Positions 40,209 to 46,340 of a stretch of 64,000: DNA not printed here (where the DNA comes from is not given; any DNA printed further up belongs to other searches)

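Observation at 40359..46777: Giant fusion of a transglutaminase-like protease, a Upf1-like helicase and a Vsr-like nuclease, with a small partner ORF: candidate undescribed nucleic-acid surveillance or defence module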

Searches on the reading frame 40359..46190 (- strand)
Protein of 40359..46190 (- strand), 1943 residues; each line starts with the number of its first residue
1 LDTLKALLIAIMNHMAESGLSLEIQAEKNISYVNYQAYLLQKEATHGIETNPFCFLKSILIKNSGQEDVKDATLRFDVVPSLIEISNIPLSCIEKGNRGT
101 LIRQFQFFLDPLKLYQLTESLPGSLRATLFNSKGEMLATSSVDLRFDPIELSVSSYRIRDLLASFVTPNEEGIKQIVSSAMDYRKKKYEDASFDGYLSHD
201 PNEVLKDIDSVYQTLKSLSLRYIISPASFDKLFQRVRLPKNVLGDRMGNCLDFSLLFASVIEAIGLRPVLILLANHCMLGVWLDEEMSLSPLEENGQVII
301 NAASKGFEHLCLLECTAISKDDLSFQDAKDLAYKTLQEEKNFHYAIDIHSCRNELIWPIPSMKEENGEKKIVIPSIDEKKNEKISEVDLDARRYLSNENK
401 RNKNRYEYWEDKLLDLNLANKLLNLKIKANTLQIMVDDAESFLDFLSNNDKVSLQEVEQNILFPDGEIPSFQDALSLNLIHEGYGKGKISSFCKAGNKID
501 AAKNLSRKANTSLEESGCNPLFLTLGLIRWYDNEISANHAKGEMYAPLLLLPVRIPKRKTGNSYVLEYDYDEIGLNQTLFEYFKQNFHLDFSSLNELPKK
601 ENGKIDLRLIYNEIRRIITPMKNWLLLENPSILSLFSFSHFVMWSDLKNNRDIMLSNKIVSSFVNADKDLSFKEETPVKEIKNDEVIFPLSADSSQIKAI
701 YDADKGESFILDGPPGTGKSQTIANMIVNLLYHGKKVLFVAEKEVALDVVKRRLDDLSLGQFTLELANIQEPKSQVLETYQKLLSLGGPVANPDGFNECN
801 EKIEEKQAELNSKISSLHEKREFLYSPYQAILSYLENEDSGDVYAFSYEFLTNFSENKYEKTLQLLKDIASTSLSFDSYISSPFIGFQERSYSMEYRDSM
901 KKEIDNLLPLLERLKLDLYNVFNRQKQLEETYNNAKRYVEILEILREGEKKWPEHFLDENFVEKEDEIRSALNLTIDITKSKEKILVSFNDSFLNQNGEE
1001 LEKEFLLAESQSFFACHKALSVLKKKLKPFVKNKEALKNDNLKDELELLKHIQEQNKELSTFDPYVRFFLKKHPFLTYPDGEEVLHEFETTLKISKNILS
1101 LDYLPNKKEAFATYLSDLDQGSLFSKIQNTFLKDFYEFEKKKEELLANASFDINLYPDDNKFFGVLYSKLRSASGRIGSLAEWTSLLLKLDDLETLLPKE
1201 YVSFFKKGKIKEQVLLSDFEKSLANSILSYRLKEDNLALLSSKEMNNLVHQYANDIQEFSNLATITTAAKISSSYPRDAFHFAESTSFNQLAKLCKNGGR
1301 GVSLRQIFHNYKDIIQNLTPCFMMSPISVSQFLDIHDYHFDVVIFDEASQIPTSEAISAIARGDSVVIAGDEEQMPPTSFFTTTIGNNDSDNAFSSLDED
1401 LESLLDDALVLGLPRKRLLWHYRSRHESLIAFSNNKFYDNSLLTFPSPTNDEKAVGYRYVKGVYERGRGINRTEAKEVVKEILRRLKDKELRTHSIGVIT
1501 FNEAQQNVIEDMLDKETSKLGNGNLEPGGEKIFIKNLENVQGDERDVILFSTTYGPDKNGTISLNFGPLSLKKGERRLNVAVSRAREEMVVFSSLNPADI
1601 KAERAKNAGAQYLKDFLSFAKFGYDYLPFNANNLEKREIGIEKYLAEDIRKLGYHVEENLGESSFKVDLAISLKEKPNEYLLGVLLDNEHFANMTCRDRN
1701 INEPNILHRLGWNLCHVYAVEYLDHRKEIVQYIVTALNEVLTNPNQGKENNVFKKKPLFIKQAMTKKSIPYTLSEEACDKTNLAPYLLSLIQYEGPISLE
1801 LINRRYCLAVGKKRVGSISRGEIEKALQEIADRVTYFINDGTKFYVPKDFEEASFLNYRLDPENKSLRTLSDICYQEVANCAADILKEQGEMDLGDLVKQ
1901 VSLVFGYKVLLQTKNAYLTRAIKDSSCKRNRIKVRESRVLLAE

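Call 6: search_protein_families(library=pfam, proteins=[window:40359-46190:-], max_evalue=0.01)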
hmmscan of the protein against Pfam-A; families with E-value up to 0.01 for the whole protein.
window:40359-46190:- (1943 aa): 7 families
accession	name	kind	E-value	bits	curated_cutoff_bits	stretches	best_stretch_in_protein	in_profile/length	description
PF13195.11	DUF4011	-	1.1e-27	97.4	22.2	1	412-582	1-157/158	Protein of unknown function (DUF4011)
PF13087.12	AAA_12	-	3.6e-20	72.8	27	1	1408-1593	9-192/195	AAA domain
PF13086.12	AAA_11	-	3.1e-19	70.2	27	2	693-842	3-147/257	AAA domain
PF18741.7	MTES_1575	-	5.1e-15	55.8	38.2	1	1642-1737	2-96/96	REase_MTES_1575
PF13245.12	AAA_19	-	1.4e-05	25.8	25.1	0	696-753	1-60/134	AAA domain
PF13604.12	AAA_30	-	4.4e-05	23.7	27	0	696-754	6-66/191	AAA domain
PF04851.21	ResIII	-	0.00024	21.5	22.5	0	696-761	8-80/164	Type III restriction enzyme, res subunit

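Call 7: search_protein_families(library=padloc, proteins=[window:40359-46190:-], max_evalue=0.01)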
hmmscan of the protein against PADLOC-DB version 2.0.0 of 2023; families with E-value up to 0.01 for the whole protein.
window:40359-46190:- (1943 aa): 7 families
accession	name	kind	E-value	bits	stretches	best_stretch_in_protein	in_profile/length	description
PDLC05009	PDC-S37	-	1.7e-291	968.7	1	404-1936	8-1541/1550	-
PDLC02194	Hhe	-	1.2e-122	408.6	2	1241-1742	1279-1785/1911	-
PDLC03920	MkoA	-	5.6e-31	105.7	2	1334-1597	785-1078/1112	-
PDLC03924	MkoC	-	1.4e-30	104.2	3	1421-1606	776-956/1136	-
PDLC03921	MkoA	-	9e-20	68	3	1469-1595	1445-1567/1607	-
PDLC04140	mad8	-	2.7e-07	28.4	1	699-807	19-136/314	mads_8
PDLC02895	DpdJ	-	0.00061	14.7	0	1531-1599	395-458/2112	DpdJ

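Call 9: search_protein_families(library=ncbifam, proteins=[window:40359-46190:-], max_evalue=0.1)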
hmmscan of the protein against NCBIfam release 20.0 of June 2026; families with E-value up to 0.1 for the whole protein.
window:40359-46190:- (1943 aa): 9 families
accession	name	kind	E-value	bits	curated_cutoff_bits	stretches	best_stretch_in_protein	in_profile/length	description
NF058533.1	antiphage_ProA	equivalog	0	1474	1500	1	50-1908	6-1902/1903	anti-phage protein ProA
NF042953.1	Hhe_antiphage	equivalog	7.1e-180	600.5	2000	2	993-1756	930-1702/1797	DUF4011 domain-containing anti-phage protein Hhe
TIGR00376.1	TIGR00376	hypoth_equivalog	5.6e-30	104.4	348.9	3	682-757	156-225/639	IGHMBP2 family helicase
NF040671.1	PLuB_AAA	exception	1.9e-24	85.2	999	2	1334-1594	957-1231/1256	PLuB system helicase-like protein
TIGR01448.2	helicase_RecD2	equivalog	3.3e-07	28.8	500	1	673-739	298-364/713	SF1B family DNA helicase RecD2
TIGR01447.1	recD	equivalog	0.00012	20.8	310.15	0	684-731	140-188/597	exodeoxyribonuclease V subunit alpha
NF006038.0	PRK08181.1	subfamily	0.0036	16.6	317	1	704-753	105-156/271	transposase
NF005931.1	PRK07952.1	equivalog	0.012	15.2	357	1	707-742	100-135/246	replicative helicase loader DnaC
NF009043.0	PRK12377.1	subfamily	0.039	13.5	389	1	707-755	102-150/248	ATP-binding protein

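Call 22: find_related_loci(query=window:40359-46157:-, collection=genome_contigs, flank=10000)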
Query window:40359-46157:- (1932 aa) in genome_contigs; peptide patterns used: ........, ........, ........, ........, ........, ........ (x = any residue, [..] = any of these).
48 stretches matched a pattern; 11 encode a relative of the query (tblastn E <= 1e-3); 11 distinct loci.
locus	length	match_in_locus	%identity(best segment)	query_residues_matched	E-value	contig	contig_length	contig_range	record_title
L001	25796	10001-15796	99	1-1932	0e+0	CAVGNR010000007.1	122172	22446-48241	Escherichia coli isolate H07629-L1_cleanbin_000009 genome assembly, contig: Spades_H07629-L1_contig_59, whole genome sho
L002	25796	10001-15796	92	1-1932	0e+0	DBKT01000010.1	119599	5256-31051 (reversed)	MAG TPA_asm: Bacillales bacterium UBA743 UBA743_contig_148, whole genome shotgun sequence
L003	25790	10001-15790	65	4-1932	0e+0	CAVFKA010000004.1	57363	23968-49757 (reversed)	bacterium isolate H07627-L1_cleanbin_000022 genome assembly, contig: Spades_H07627-L1_contig_257, whole genome shotgun s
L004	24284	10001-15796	65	4-1932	0e+0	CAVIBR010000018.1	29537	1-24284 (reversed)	Bacteroides uniformis isolate H07682-L1_cleanbin_000028 genome assembly, contig: Spades_H07682-L1_contig_1164, whole gen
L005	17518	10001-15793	64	4-1932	0e+0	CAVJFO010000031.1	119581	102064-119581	Hallerella sp. isolate G02630-L1_cleanbin_000024 genome assembly, contig: Spades_G02630-L1_contig_33, whole genome shotg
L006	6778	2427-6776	71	1-1446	0e+0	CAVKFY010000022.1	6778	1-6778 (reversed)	Alistipes communis isolate H07683-L1_cleanbin_000069 genome assembly, contig: Spades_H07683-L1_contig_9731, whole genome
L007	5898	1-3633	67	721-1932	0e+0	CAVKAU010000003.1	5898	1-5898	bacterium isolate H07658-L1_cleanbin_000015 genome assembly, contig: Spades_H07658-L1_contig_3352, whole genome shotgun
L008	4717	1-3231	70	857-1932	0e+0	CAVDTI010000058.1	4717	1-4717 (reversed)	Faecalibacterium prausnitzii isolate H07667-L1_cleanbin_000075 genome assembly, contig: Spades_H07667-L1_contig_14793, w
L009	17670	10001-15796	66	4-1932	0e+0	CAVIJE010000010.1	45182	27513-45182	Sodaliphilus sp. isolate H07676-L1_cleanbin_000035 genome assembly, contig: Spades_H07676-L1_contig_543, whole genome sh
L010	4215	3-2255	74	1185-1932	0e+0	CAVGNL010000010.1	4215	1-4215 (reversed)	Prevotella sp. CAG:755 isolate H07668-L1_cleanbin_000056 genome assembly, contig: Spades_H07668-L1_contig_10482, whole g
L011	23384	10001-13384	27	675-1752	7e-25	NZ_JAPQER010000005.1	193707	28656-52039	Clostridium aestuarii strain HY-45-18 spades_K_17_127_5, whole genome shotgun sequence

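Call 36: search_solved_structures(query=window:40359-46157:-, max_evalue=0.001)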
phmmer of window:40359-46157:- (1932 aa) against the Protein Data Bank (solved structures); distinct sequences matched with E-value up to 0.001: 13.
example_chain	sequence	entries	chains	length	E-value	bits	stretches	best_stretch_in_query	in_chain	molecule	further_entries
2xzo_A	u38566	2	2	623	3e-09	38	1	1329-1586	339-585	REGULATOR OF NONSENSE TRANSCRIPTS 1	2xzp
2gjk_A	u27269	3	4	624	3e-09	38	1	1329-1586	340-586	Regulator of nonsense transcripts 1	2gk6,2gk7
6ej5_A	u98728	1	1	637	3.2e-09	37.9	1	1329-1586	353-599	Regulator of nonsense transcripts 1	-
4b3f_X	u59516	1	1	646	7.3e-09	36.7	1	667-743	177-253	DNA-BINDING PROTEIN SMUBP-2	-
2wjv_A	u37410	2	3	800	7.4e-09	36.7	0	1329-1586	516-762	REGULATOR OF NONSENSE TRANSCRIPTS 1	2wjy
4b3g_A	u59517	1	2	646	7.4e-09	36.7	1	674-743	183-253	DNA-BINDING PROTEIN SMUBP-2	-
9qwn_A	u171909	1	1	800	7.4e-09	36.7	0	1329-1586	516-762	Isoform 2 of Regulator of nonsense transcripts 1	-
8rd3_A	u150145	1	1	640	2.4e-07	31.7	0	681-765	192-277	ATP-dependent helicase NAM7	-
2xzl_A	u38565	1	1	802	5.5e-07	30.5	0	681-765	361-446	ATP-DEPENDENT HELICASE NAM7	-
9qdq_A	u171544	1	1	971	1e-06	29.6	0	681-765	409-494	ATP-dependent helicase NAM7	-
8ftm_A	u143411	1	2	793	0.0001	23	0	1310-1580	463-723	5'-3' RNA helicase-like protein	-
5mzn_A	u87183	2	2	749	0.00024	21.7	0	1325-1580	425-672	Helicase SEN1,Helicase SEN1 | Helicase SEN1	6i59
8fth_A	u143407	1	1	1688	0.00088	19.8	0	1310-1580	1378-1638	5'-3' RNA helicase-like protein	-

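Call 40: search_dna_similar(query=window:40359-46157:-, collection=plasmids, mode=protein, max_rows=25)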
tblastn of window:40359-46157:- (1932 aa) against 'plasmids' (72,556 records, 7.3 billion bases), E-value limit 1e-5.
Records with a match: 581; places in all: 615; records where one place covers at least 80% of the query: 1.
Best place of each record, by identity: <60% 581.
By first word of the organism name: Klebsiella 244; Ralstonia 118; Acinetobacter 46; Rhizobium 22; Raoultella 12; Vibrio 8; Clostridium 7; Mesorhizobium 6; Paracoccus 6; Variovorax 5; and 71 more.
By predicted mobility (MOB-suite, as given by PLSDB): conjugative 221; non-mobilizable 203; mobilizable 157.
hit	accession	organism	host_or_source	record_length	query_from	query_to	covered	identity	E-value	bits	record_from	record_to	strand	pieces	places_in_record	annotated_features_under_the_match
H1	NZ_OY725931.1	Bacteroides finegoldii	-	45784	36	1888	81%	33.8%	6e-118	779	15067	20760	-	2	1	DUF3320 domain-containing protein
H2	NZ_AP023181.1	Paraburkholderia sp. PGU19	Physopelta gutta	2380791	9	1895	79%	31.3%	2e-103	679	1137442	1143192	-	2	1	none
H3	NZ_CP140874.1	Rhizobium beringeri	Trifolium pratense,whole organism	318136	40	1741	74%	32.3%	4e-87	618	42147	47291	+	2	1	DUF3320 domain-containing protein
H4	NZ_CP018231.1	Rhizobium leguminosarum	Vavilovia formosa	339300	40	1744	73%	32.5%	3e-86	628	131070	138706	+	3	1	DUF3320 domain-containing protein | DUF4011 domain-containing protein | istA: IS21 family transposase | istB: IS21-like element helper ATPase IstB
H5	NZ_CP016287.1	Rhizobium leguminosarum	Vavilovia formosa,cell culture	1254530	40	1744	74%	32.0%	3e-86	614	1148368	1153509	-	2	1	record has no annotation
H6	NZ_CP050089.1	Rhizobium leguminosarum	Trifolium pratense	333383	63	1741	72%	32.3%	8e-86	606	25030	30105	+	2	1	DUF3320 domain-containing protein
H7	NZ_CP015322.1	Mesorhizobium amorphae CCNWGS0123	Robinia pseudoacacia,cell culture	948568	34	1730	71%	32.0%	1e-78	552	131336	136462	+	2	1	DUF3320 domain-containing protein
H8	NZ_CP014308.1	Burkholderia sp. PAMC 26561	single cell,lichen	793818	40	1874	76%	30.0%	2e-93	610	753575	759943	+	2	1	DUF3320 domain-containing protein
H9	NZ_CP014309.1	Burkholderia sp. PAMC 26561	single cell,lichen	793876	40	1874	76%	30.0%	2e-93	610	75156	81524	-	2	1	DUF3320 domain-containing protein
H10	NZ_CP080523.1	Mesorhizobium sp. AR10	Astragalus sp.,Cell culture,root nodule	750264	34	1730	71%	31.7%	2e-77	547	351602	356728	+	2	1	DUF3320 domain-containing protein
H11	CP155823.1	Thioclava sp. 'Guangxiensis'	Bruguiera gymnorhiza,pure ...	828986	40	1868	76%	29.4%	2e-83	576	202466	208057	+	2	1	DUF3320 domain-containing protein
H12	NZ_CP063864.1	Klebsiella pneumoniae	panda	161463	40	1730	70%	31.8%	2e-90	608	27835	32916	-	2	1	DUF3320 domain-containing protein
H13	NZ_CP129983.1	Klebsiella variicola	-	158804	40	1730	70%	31.7%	3e-90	608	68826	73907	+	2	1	DUF3320 domain-containing protein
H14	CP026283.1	Klebsiella oxytoca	-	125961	40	1730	70%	31.6%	2e-90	605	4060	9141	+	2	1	DNA helicase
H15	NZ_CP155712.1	Klebsiella quasipneumoniae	Homo sapiens,urine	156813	40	1730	70%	31.6%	2e-90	605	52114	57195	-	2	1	DUF3320 domain-containing protein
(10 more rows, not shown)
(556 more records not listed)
